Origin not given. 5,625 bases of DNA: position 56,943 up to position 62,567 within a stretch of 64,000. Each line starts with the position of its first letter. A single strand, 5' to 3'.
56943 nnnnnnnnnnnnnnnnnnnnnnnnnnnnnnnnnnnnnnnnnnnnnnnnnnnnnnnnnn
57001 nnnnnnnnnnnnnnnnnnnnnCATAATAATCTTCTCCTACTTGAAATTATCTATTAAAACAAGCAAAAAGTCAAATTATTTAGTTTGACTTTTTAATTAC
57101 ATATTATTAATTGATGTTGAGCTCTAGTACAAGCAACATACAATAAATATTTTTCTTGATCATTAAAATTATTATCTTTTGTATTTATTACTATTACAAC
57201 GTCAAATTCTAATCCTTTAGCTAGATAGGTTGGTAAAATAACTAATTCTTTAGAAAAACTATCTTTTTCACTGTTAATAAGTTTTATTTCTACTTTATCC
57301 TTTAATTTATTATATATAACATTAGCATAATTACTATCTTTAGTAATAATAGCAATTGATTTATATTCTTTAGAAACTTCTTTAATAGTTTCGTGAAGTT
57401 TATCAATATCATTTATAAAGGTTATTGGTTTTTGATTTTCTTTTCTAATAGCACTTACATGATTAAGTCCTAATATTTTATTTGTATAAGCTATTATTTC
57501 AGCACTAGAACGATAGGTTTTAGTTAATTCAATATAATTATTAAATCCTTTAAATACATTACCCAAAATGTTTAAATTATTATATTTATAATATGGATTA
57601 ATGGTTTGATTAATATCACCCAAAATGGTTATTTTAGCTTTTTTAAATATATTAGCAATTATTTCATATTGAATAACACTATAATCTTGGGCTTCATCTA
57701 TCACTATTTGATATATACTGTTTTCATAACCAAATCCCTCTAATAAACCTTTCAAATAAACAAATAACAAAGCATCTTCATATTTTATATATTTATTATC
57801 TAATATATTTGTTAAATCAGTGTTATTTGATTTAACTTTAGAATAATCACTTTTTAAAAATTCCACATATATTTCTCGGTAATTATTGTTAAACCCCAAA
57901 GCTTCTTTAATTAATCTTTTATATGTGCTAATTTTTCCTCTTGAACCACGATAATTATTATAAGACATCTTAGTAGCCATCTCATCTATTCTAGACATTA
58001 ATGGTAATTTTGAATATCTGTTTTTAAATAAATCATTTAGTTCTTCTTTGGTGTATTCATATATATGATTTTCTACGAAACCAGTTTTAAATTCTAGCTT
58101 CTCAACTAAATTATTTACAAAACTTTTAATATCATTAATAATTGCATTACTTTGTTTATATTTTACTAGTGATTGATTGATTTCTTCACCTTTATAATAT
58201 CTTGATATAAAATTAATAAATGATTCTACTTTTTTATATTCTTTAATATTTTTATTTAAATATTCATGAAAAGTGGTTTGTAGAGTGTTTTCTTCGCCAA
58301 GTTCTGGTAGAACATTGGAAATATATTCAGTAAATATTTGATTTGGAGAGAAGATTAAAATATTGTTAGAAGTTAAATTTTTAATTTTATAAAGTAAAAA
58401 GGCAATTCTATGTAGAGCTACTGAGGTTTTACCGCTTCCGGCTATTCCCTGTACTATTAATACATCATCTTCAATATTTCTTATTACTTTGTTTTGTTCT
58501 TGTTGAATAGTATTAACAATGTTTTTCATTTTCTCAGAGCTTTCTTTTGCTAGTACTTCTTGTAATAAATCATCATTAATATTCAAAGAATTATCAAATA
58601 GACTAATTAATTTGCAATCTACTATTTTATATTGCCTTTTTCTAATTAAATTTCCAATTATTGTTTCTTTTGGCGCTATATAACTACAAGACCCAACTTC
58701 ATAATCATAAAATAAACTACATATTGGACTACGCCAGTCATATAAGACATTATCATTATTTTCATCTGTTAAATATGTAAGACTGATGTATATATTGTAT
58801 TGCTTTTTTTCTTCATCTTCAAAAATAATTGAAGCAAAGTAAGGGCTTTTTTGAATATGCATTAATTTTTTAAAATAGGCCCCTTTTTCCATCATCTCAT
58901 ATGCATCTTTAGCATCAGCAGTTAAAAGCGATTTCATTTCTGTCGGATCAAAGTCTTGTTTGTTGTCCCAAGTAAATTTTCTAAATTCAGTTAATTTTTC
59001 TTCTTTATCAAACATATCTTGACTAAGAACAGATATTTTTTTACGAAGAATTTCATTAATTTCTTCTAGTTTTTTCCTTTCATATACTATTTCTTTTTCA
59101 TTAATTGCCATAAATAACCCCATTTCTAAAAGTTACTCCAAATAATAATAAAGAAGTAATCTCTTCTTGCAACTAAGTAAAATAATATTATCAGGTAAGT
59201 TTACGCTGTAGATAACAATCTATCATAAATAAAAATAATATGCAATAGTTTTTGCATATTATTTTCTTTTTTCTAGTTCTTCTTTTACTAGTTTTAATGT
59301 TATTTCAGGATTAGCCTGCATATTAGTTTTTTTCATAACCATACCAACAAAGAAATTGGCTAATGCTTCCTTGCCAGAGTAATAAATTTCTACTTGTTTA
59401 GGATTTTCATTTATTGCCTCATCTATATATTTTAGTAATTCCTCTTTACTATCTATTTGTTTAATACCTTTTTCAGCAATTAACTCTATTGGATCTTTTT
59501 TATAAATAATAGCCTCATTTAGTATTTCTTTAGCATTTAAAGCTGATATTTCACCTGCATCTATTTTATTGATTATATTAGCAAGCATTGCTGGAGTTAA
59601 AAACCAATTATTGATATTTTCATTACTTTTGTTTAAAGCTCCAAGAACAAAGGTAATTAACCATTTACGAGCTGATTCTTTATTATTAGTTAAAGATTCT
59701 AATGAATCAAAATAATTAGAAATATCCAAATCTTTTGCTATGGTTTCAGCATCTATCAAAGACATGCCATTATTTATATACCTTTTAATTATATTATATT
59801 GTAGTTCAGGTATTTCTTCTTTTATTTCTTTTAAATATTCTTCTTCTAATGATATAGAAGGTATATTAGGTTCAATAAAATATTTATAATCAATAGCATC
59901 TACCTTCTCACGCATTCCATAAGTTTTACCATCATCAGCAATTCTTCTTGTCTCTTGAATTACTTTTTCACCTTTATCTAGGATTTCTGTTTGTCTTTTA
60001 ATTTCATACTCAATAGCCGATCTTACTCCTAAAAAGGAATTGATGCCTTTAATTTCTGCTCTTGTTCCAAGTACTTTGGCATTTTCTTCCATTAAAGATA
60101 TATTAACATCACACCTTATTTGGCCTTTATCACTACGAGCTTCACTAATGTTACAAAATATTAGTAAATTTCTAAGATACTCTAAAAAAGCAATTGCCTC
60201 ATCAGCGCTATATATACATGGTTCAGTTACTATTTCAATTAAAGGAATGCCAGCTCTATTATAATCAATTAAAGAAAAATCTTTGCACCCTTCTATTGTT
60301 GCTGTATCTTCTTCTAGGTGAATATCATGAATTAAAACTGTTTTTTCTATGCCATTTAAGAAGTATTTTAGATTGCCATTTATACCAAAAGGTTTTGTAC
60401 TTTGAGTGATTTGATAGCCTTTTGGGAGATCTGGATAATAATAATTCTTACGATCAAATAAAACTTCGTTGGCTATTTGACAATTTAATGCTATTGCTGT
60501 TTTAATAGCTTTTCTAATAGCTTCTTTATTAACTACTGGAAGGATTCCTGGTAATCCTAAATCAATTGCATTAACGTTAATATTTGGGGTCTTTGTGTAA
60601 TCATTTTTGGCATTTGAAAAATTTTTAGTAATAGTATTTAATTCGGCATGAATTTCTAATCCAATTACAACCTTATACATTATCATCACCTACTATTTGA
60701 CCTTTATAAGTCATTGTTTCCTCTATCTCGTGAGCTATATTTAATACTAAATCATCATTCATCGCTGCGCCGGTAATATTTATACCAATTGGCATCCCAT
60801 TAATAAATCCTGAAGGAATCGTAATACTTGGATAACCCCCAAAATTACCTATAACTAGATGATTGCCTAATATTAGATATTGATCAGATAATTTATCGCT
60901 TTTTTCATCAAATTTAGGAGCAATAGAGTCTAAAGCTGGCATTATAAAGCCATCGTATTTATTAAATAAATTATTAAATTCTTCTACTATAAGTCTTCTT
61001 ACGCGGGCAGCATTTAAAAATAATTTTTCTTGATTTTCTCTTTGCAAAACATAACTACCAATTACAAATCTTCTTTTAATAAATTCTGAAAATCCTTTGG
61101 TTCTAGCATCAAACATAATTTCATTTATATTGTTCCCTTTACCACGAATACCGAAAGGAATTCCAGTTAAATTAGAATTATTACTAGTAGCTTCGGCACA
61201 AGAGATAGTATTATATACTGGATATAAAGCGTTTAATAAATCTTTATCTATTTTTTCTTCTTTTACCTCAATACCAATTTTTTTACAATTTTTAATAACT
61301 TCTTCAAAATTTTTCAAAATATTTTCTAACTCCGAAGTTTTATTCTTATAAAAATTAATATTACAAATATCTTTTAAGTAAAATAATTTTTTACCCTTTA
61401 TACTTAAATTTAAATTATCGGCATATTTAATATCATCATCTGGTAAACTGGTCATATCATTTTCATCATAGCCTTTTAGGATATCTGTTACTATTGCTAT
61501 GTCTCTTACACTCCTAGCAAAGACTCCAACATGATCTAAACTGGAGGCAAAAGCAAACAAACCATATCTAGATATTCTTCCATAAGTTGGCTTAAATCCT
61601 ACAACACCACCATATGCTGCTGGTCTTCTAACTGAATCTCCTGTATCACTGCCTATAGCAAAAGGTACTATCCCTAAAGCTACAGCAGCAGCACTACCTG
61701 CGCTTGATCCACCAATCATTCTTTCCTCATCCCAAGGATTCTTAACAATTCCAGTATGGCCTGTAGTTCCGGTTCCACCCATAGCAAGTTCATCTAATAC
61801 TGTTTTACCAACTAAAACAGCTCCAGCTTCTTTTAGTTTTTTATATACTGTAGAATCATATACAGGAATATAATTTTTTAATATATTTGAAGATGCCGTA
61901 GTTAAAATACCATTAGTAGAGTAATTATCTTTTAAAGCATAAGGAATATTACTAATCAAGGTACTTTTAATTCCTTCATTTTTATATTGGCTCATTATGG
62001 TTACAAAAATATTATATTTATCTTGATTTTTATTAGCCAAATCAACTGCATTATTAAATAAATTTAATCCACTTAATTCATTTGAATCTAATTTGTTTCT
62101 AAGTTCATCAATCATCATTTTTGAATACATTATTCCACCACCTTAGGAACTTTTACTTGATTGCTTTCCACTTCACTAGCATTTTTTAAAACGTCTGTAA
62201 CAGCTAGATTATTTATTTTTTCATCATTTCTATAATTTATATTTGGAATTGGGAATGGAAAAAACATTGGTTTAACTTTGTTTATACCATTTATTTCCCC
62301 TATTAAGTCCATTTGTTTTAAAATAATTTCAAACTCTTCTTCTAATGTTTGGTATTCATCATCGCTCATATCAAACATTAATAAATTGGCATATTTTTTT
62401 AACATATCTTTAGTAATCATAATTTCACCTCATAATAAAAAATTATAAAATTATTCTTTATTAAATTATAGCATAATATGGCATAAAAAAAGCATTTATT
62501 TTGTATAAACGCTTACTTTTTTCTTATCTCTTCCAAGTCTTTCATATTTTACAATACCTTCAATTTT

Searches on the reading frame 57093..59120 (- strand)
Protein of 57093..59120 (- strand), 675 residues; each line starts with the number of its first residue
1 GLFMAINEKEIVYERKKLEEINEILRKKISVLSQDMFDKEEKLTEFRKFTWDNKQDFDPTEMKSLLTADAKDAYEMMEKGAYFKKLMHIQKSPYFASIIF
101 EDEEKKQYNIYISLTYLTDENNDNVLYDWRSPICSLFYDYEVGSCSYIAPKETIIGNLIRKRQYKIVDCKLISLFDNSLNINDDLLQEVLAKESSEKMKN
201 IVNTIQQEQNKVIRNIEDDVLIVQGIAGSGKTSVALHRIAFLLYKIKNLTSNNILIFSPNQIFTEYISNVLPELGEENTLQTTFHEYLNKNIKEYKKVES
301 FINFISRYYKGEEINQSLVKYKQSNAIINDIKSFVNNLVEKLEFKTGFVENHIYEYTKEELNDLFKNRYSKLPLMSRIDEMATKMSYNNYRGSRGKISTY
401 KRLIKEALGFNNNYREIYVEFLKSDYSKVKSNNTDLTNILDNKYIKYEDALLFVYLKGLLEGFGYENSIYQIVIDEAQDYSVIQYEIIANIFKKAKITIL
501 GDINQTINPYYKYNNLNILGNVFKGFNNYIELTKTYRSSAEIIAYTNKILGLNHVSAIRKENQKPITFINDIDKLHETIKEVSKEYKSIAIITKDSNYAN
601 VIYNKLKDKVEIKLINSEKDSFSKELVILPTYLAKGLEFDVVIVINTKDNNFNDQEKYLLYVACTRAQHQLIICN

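Call 19: search_protein_families(library=pfam, proteins=[window:57093-59120:-], max_evalue=0.00001)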
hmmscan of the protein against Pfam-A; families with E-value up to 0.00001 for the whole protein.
window:57093-59120:- (675 aa): 7 families
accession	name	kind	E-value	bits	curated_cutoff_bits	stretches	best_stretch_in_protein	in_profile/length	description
PF00580.27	UvrD-helicase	-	2.7e-16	60.5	23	1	206-508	2-253/271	UvrD/REP helicase N-terminal domain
PF13245.12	AAA_19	-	2.6e-11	44.3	25.1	1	211-507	3-130/134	AAA domain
PF09848.15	SLFN-g3_helicase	-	2.4e-09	37.4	24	0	445-594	74-221/354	Schlafen group 3, DNA/RNA helicase domain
PF13361.12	UvrD_C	-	2.9e-08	33.9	25.6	1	614-673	273-345/350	UvrD-like helicase C-terminal domain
PF13538.12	UvrD_C_2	-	3.1e-08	33.8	27.4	1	627-673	3-51/52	UvrD-like helicase C-terminal domain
PF01443.25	Viral_helicase1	-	9.5e-08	32.6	21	0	625-675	178-228/228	Viral superfamily 1 RNA helicase core domain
PF02562.22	PhoH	-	2.5e-06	27.6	27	0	204-238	4-39/205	PhoH-like protein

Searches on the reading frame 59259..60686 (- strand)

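Call 19: search_protein_families(library=pfam, proteins=[window:59259-60686:-], max_evalue=0.00001)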
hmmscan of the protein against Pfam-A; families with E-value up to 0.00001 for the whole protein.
window:59259-60686:- (475 aa): 2 families
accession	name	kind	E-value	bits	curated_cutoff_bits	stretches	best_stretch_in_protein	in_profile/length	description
PF02934.20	GatB_N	-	9.5e-100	333.8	23.4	1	6-285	1-276/277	GatB/GatE catalytic domain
PF02637.23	GatB_Yqey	-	1.9e-37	128.8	27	1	325-471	2-148/148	GatB domain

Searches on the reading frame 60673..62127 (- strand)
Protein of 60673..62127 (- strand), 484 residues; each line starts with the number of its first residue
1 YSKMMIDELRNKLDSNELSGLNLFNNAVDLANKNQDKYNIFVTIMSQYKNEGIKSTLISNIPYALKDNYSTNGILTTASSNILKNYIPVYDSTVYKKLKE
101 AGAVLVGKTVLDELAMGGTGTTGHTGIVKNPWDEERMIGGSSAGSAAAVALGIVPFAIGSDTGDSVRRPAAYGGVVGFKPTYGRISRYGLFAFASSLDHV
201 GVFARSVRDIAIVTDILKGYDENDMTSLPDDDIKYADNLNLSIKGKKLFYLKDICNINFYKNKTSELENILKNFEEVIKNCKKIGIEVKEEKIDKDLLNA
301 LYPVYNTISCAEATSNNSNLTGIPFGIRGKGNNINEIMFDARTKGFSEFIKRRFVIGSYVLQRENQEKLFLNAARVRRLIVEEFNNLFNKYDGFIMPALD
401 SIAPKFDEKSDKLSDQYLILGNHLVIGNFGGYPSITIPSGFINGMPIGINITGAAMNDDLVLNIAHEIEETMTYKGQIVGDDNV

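Call 19: search_protein_families(library=pfam, proteins=[window:60673-62127:-], max_evalue=0.00001)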
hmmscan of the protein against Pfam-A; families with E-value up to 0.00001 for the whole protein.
window:60673-62127:- (484 aa): 1 family
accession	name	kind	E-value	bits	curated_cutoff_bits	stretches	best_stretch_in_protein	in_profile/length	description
PF01425.27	Amidase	-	3.2e-106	356.5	27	1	54-462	43-445/445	Amidase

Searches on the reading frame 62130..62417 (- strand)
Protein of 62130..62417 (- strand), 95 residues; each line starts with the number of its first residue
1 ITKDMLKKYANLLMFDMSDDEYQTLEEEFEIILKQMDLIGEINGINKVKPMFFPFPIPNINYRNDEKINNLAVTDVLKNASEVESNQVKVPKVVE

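Call 19: search_protein_families(library=pfam, proteins=[window:62130-62417:-], max_evalue=0.00001)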
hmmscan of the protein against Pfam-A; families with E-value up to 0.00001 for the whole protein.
window:62130-62417:- (95 aa): 1 family
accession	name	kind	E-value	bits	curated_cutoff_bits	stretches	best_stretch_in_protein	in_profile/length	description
PF02686.20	GatC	-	9.5e-09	35.8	23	1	18-90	2-66/66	Glu-tRNAGln amidotransferase C subunit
